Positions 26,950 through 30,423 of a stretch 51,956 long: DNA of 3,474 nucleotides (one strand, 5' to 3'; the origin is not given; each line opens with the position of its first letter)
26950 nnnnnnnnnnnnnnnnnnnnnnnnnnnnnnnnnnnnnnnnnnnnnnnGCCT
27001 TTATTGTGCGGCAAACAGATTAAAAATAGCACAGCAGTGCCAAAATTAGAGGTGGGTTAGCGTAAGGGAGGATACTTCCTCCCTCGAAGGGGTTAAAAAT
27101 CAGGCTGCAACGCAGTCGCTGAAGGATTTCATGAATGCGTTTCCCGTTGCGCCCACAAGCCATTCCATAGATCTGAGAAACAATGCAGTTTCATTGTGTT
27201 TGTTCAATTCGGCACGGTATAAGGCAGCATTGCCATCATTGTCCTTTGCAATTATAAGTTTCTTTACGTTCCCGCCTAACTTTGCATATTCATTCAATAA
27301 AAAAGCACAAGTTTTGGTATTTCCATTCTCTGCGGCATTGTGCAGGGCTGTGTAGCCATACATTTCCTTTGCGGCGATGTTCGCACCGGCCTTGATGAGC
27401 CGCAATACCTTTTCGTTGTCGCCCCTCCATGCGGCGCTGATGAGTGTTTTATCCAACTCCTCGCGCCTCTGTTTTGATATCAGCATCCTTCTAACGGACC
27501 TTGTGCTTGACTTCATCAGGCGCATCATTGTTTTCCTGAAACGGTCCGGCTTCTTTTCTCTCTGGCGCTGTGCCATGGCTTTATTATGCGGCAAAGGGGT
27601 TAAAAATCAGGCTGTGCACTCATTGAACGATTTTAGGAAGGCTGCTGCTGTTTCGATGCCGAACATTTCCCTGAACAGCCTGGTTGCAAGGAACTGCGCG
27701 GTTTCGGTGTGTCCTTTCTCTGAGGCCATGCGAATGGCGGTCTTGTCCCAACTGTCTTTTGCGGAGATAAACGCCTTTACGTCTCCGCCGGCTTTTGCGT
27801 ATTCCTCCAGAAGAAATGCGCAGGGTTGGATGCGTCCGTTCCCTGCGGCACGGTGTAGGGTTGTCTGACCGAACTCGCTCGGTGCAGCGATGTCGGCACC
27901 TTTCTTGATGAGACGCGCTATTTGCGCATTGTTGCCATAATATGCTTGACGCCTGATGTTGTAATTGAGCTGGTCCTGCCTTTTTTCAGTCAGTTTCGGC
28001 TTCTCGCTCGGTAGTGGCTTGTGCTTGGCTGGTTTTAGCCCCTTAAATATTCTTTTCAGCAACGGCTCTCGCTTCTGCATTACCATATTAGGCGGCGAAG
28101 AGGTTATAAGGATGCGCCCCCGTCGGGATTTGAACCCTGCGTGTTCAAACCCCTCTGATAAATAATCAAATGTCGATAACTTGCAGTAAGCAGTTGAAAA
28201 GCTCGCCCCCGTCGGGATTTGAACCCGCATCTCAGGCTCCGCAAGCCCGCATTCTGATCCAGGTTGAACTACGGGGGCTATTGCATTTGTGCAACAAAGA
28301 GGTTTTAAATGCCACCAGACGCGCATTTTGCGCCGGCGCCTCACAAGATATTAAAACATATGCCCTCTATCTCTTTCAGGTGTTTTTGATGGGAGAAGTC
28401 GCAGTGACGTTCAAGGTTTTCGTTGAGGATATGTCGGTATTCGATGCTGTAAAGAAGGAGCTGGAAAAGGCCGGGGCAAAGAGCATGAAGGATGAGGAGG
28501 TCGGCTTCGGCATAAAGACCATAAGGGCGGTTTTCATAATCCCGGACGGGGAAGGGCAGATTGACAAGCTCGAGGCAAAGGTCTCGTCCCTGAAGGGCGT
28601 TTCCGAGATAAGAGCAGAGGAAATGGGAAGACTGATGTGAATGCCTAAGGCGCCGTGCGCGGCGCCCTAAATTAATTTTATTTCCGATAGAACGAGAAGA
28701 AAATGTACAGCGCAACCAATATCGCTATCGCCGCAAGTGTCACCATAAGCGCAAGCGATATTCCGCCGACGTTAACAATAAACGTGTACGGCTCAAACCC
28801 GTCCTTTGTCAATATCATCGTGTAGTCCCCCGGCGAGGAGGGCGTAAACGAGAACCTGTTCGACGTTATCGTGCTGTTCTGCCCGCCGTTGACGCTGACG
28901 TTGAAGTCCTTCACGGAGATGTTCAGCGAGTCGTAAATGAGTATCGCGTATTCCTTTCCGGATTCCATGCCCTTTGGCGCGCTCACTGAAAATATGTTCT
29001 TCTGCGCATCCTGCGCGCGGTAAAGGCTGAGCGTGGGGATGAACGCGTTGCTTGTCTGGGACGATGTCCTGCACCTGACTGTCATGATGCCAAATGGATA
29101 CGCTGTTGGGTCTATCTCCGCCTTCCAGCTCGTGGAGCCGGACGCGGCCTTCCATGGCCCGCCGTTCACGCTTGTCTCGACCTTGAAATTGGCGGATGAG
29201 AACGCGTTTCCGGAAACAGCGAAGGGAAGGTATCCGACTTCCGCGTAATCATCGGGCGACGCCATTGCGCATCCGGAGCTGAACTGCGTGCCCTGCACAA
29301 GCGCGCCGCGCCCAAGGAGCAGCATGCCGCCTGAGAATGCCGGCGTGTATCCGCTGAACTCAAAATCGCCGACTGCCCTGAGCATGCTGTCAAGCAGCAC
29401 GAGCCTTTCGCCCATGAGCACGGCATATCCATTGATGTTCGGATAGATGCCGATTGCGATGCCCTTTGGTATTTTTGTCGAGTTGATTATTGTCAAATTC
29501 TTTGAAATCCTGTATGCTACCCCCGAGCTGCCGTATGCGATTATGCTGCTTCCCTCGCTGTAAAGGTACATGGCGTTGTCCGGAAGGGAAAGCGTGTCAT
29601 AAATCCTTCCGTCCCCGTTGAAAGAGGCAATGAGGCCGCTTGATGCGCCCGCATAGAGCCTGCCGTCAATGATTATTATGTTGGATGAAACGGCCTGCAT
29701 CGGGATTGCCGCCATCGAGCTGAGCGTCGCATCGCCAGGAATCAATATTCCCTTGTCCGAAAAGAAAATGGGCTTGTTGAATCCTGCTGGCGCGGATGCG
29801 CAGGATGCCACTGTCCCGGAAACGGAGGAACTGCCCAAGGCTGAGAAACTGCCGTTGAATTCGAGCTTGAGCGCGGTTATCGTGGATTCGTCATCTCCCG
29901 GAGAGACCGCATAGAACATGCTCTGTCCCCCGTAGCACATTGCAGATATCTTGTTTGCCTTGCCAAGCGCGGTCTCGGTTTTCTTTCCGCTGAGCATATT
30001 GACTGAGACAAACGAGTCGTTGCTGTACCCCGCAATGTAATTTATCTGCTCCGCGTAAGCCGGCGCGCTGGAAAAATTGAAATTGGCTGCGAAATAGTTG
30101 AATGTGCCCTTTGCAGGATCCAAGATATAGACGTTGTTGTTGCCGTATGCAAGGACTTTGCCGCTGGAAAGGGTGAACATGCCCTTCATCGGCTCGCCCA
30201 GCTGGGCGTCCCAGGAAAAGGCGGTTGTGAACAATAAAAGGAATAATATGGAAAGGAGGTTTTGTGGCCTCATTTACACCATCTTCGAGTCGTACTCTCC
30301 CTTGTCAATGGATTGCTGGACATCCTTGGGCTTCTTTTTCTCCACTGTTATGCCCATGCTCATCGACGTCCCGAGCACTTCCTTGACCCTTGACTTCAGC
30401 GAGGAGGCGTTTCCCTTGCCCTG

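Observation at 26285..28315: Three tandem ankyrin-repeat genes bracketed by two near-identical tRNA-Arg genes, all on the same promoter module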

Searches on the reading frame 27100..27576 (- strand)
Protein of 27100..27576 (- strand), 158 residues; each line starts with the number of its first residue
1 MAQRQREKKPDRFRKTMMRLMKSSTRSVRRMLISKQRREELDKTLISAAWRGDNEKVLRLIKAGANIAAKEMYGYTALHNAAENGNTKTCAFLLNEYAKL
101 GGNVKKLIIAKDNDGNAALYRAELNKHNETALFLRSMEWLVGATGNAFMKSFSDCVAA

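Call 4: search_protein_families(library=pfam, proteins=[window:27100-27576:-], max_evalue=0.1)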
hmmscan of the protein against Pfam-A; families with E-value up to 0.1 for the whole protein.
window:27100-27576:- (158 aa): 6 families
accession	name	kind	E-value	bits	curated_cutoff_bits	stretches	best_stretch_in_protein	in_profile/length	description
PF12796.13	Ank_2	-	8.8e-11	42.7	27.3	1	45-135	1-80/90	Ankyrin repeats (3 copies)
PF13637.12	Ank_4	-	3e-07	31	22.7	1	48-94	4-50/50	Ankyrin repeats (many copies)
PF00023.36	Ank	-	3.4e-07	30.6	21.1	1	73-98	1-26/33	Ankyrin repeat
PF13606.12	Ank_3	-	8.9e-05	23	22.3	1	73-95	1-23/30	Ankyrin repeat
PF13857.12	Ank_5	-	0.00062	20.5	27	1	43-79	18-54/56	Ankyrin repeats (many copies)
PF24521.3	Ank_KRIT1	-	0.0083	16.3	80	1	41-95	18-67/149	KRIT1 ankyrin-repeats domain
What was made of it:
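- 27100..27576 (-): ank2 CDS (158 aa). Pfam Ank_2 42.7 bits (call 4).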

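Call 14: find_encoding_contigs(protein=window:27100-27576:-, flank=10000)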
Protein window:27100-27576:- (158 aa): 2 contigs read that carry it; 2 places shown.
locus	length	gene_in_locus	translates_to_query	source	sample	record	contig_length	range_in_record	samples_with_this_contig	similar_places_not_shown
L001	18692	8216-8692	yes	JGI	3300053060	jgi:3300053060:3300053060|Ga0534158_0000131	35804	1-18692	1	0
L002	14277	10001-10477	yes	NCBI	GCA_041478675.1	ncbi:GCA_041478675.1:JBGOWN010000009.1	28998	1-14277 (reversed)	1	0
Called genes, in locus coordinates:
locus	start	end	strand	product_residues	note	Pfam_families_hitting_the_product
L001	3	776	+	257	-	?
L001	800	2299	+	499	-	-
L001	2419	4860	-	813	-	PF00521:DNA_topoisoIV, PF03989:DNA_gyraseA_C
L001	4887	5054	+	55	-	-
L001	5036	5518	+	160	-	PF03946:Ribosomal_L11_N, PF00298:Ribosomal_L11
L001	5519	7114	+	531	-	-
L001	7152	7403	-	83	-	PF00736:EF1_GNE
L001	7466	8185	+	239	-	PF12796:Ank_2, PF13637:Ank_4 (weak)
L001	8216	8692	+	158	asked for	PF12796:Ank_2, PF00023:Ank (faint), PF13637:Ank_4 (weak)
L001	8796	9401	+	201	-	PF12796:Ank_2, PF00023:Ank (faint), PF12796:Ank_2, PF13606:Ank_3 (faint), PF13637:Ank_4 (weak)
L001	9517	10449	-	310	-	PF02775:TPP_enzyme_C, PF12367:PFO_beta_C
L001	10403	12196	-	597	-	PF01558:POR, PF01855:POR_N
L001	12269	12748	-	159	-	-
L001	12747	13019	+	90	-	-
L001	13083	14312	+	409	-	PF02163:Peptidase_M50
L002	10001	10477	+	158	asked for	PF12796:Ank_2, PF00023:Ank (faint), PF13637:Ank_4 (weak)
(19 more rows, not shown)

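Call 54: search_protein_families(library=ncbifam, proteins=[window:27100-27576:-], max_evalue=0.01)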
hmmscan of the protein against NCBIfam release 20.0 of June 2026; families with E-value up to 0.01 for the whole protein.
window:27100-27576:- (158 aa): 5 families
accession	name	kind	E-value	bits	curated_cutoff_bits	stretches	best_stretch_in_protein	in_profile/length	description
NF043023.1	T4SS_AnkH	equivalog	8.4e-05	21.5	600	1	44-99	35-90/467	Dot/Icm T4SS effector AnkH/LegA3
NF043029.1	T4SS_AnkY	equivalog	0.00012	20.7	600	1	35-100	452-517/543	Dot/Icm T4SS effector AnkY/LegA9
NF043028.1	T4SS_AnkX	equivalog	0.00015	20.1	1400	1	57-127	401-471/938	Dot/Icm T4SS effector AnkN/AnkX/LegA8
NF041931.2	MzaA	equivalog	0.00028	19.9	800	1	39-103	32-96/726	MZA anti-phage system associated sigma-70 family RNA polymerase sigma factor MzaA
NF043022.1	T4SS_AnkG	equivalog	0.0013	17.5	500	1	15-131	343-451/455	Dot/Icm T4SS effector AnkG/AnkZ/LegA7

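Call 55: search_protein_families(library=padloc, proteins=[window:27100-27576:-], max_evalue=0.01)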
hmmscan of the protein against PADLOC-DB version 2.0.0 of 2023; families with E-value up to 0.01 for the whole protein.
window:27100-27576:- (158 aa): 2 families
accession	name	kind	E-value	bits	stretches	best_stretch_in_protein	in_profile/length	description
PDLC04783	PDC-M72A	-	9.1e-08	29.8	1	40-130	229-311/392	-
PDLC02908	Ankyrin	-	8.6e-05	19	1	44-97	739-792/880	-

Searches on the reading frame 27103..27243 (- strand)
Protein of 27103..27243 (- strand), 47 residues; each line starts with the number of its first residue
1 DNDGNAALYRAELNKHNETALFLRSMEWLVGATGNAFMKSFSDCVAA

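Call 72: find_homologous_proteins(query=A6, max_evalue=0.1)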
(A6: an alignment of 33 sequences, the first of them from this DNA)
Query A6 (33 sequences) (47 aa, profile of the alignment): 1 proteins with E <= 0.1 among 16 candidates.
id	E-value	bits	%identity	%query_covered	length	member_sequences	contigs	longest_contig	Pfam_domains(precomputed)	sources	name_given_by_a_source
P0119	2.4e-3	36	38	51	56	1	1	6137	PF13606.13,PF12796.14,PF00023.37,PF13637.13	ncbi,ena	-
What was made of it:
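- Tried and rejected: The longer one gave only 16 candidates and one weak ankyrin hit (call 72).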

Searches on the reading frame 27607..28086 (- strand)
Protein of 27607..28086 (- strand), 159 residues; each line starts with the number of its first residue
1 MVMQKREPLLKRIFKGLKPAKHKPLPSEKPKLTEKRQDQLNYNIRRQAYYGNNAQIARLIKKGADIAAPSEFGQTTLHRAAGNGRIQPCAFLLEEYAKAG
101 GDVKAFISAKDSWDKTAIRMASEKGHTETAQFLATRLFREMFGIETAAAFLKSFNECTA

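Call 4: search_protein_families(library=pfam, proteins=[window:27607-28086:-], max_evalue=0.1)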
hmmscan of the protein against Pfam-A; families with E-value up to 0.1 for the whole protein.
window:27607-28086:- (159 aa): 5 families
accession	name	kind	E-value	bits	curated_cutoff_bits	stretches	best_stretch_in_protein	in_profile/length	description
PF13637.12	Ank_4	-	1e-11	45.2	22.7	1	46-92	3-49/50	Ankyrin repeats (many copies)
PF12796.13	Ank_2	-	1.7e-08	35.3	27.3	1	48-134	5-80/90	Ankyrin repeats (3 copies)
PF00023.36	Ank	-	2.8e-05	24.6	21.1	0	73-95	2-24/33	Ankyrin repeat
PF13606.12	Ank_3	-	0.0033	18.2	22.3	0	73-96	2-24/30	Ankyrin repeat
PF13857.12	Ank_5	-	0.018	15.9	27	0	59-87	1-30/56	Ankyrin repeats (many copies)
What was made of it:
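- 27607..28080 (-): ank3 CDS (157 aa from the second ATG; alternative start at 28086), N-terminal type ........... Pfam Ank_4 45.2 bits and Ank_2 35.3 bits (call 4).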

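Call 54: search_protein_families(library=ncbifam, proteins=[window:27607-28086:-], max_evalue=0.01)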
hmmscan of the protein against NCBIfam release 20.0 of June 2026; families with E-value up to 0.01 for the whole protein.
window:27607-28086:- (159 aa): 2 families
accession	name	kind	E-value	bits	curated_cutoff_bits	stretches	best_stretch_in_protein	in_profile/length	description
NF041931.2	MzaA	equivalog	8.2e-06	24.9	800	1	51-135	13-89/726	MZA anti-phage system associated sigma-70 family RNA polymerase sigma factor MzaA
NF043028.1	T4SS_AnkX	equivalog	5.9e-05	21.4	1400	1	51-134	396-478/938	Dot/Icm T4SS effector AnkN/AnkX/LegA8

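Call 55: search_protein_families(library=padloc, proteins=[window:27607-28086:-], max_evalue=0.01)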
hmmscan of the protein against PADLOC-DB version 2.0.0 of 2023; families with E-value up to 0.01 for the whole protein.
window:27607-28086:- (159 aa): 1 family
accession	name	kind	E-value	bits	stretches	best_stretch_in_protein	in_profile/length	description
PDLC04783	PDC-M72A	-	9.5e-07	26.4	1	50-134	273-349/392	-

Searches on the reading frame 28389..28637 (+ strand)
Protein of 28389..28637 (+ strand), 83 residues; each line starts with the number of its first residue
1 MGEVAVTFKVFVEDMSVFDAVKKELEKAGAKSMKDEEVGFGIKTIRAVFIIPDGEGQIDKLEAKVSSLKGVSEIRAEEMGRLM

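Call 83: find_homologous_proteins(query=window:28389-28637:+, max_evalue=1e-20)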
Query window:28389-28637:+ (83 aa): 7 proteins with E <= 1e-20 among 8 candidates.
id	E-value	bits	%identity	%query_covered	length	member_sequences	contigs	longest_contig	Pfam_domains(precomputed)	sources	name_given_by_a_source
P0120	5.7e-42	158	98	100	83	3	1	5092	PF00736.25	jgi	jgi:translation elongation factor EF-1beta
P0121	1.8e-39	150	92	100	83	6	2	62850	PF00736.25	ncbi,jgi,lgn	jgi:translation elongation factor EF-1beta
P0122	2.4e-37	143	89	100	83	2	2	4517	PF00736.25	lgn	-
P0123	1.6e-28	115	72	100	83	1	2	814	PF00736.25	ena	-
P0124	1.9e-26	109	64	100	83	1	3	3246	PF00736.25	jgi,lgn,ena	-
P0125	3.9e-24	102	63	100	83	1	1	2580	PF00736.25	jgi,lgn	jgi:translation elongation factor EF-1beta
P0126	6.5e-24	101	63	100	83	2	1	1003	PF00736.25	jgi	jgi:translation elongation factor EF-1beta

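Call 84: find_encoding_contigs(protein=P0120, flank=5000, max_places=3)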
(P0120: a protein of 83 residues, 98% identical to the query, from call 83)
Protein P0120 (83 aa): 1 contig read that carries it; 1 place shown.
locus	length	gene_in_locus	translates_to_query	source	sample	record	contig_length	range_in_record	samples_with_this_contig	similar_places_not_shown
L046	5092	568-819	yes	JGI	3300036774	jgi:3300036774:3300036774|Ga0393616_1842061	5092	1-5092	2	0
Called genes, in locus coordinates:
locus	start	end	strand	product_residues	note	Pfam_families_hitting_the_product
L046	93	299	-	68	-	-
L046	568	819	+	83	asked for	PF00736:EF1_GNE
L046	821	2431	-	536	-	-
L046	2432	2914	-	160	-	PF03946:Ribosomal_L11_N, PF00298:Ribosomal_L11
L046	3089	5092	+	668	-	?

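Call 85: find_encoding_contigs(protein=P0121, flank=6000, max_places=3)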
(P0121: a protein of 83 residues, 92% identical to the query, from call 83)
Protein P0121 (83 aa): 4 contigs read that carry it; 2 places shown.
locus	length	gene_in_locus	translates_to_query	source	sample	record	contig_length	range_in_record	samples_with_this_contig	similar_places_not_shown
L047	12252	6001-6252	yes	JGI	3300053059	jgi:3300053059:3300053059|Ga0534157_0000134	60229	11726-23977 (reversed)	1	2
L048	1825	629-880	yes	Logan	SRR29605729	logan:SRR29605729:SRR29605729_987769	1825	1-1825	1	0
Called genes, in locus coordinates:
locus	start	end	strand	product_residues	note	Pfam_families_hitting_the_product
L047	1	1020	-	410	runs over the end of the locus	-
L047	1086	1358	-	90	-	-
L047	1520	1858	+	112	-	-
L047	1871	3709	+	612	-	PF01558:POR, PF01855:POR_N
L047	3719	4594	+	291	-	PF02775:TPP_enzyme_C, PF12367:PFO_beta_C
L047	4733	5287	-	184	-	PF13857:Ank_5 (faint), PF13606:Ank_3 (faint), PF12796:Ank_2, PF00023:Ank (weak), PF13637:Ank_4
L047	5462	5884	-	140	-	-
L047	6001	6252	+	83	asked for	PF00736:EF1_GNE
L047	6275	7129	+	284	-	PF00696:AA_kinase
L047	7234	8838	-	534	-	-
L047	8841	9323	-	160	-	PF03946:Ribosomal_L11_N, PF00298:Ribosomal_L11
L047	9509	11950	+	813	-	PF00521:DNA_topoisoIV, PF03989:DNA_gyraseA_C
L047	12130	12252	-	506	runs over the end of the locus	-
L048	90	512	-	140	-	-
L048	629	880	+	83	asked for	PF00736:EF1_GNE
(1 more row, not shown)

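Call 86: find_encoding_contigs(protein=P0122, flank=5000, max_places=3)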
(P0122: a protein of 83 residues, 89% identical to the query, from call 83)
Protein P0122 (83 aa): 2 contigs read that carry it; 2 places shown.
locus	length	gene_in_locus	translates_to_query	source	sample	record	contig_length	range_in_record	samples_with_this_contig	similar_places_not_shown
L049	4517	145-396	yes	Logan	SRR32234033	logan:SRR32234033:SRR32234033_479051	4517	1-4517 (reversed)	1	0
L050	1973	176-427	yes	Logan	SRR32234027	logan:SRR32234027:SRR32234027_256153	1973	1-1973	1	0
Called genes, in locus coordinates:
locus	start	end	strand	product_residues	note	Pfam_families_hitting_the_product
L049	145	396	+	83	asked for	PF00736:EF1_GNE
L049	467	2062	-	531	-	-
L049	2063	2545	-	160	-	PF03946:Ribosomal_L11_N, PF00298:Ribosomal_L11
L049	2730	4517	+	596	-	?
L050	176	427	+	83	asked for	PF00736:EF1_GNE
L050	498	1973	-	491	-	?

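Call 93: find_encoding_contigs(protein=P0124, flank=4000, max_places=3)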
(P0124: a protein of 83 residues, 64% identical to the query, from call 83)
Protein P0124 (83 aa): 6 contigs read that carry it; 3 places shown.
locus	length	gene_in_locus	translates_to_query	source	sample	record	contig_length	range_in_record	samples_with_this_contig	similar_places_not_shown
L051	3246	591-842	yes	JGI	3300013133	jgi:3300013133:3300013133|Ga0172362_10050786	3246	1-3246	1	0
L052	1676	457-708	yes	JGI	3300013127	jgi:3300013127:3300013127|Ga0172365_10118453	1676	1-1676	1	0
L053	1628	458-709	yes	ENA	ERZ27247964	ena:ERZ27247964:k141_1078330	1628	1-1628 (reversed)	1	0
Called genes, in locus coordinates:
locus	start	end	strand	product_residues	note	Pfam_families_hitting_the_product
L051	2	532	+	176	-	?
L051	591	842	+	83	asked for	PF00736:EF1_GNE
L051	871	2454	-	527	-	-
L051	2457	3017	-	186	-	PF03946:Ribosomal_L11_N, PF00298:Ribosomal_L11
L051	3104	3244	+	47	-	?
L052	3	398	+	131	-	?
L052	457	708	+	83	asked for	PF00736:EF1_GNE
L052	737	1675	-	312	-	?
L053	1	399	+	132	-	?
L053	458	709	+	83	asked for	PF00736:EF1_GNE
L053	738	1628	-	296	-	?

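Call 94: find_encoding_contigs(protein=P0125, flank=4000, max_places=3)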
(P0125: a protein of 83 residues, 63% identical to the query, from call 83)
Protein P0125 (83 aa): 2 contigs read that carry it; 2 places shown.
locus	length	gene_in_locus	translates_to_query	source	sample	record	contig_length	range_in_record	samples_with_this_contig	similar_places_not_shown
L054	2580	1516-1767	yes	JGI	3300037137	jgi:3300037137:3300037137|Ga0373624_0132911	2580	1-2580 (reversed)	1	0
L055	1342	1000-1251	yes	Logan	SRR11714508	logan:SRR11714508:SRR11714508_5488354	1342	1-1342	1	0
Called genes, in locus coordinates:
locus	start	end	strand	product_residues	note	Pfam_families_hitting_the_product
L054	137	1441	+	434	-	-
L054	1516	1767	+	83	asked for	PF00736:EF1_GNE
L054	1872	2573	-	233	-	-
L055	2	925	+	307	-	?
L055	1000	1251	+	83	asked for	PF00736:EF1_GNE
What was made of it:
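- Tried and rejected: More distant relatives (EF-1beta 63-64% identical) have no tRNA/ankyrin slot next to EF-1beta (calls 93, 94), so the bracket is clade-restricted.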

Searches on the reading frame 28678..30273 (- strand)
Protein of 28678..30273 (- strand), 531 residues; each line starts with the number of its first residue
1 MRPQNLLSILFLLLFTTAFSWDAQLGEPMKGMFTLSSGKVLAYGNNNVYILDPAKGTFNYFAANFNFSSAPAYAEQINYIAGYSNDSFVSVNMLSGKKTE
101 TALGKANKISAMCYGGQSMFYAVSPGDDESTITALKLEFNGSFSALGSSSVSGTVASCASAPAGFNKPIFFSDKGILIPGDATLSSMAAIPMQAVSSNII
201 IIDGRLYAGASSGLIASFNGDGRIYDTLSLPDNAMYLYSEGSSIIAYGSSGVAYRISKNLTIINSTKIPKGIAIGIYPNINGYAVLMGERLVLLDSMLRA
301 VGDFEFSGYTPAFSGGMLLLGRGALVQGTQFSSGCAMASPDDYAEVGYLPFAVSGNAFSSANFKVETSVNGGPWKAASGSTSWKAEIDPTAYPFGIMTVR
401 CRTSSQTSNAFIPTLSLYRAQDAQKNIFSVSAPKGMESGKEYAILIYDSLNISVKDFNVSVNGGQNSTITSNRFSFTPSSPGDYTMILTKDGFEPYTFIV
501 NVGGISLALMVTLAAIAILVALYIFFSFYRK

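Call 46: search_protein_families(library=pfam, proteins=[window:28678-30273:-], max_evalue=0.01)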
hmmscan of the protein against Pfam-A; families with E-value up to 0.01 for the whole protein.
window:28678-30273:- (531 aa): 1 family
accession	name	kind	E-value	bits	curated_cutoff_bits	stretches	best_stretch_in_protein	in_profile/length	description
PF13620.12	CarboxypepD_reg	-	0.0036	18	32.3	1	448-502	8-71/82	Carboxypeptidase regulatory-like domain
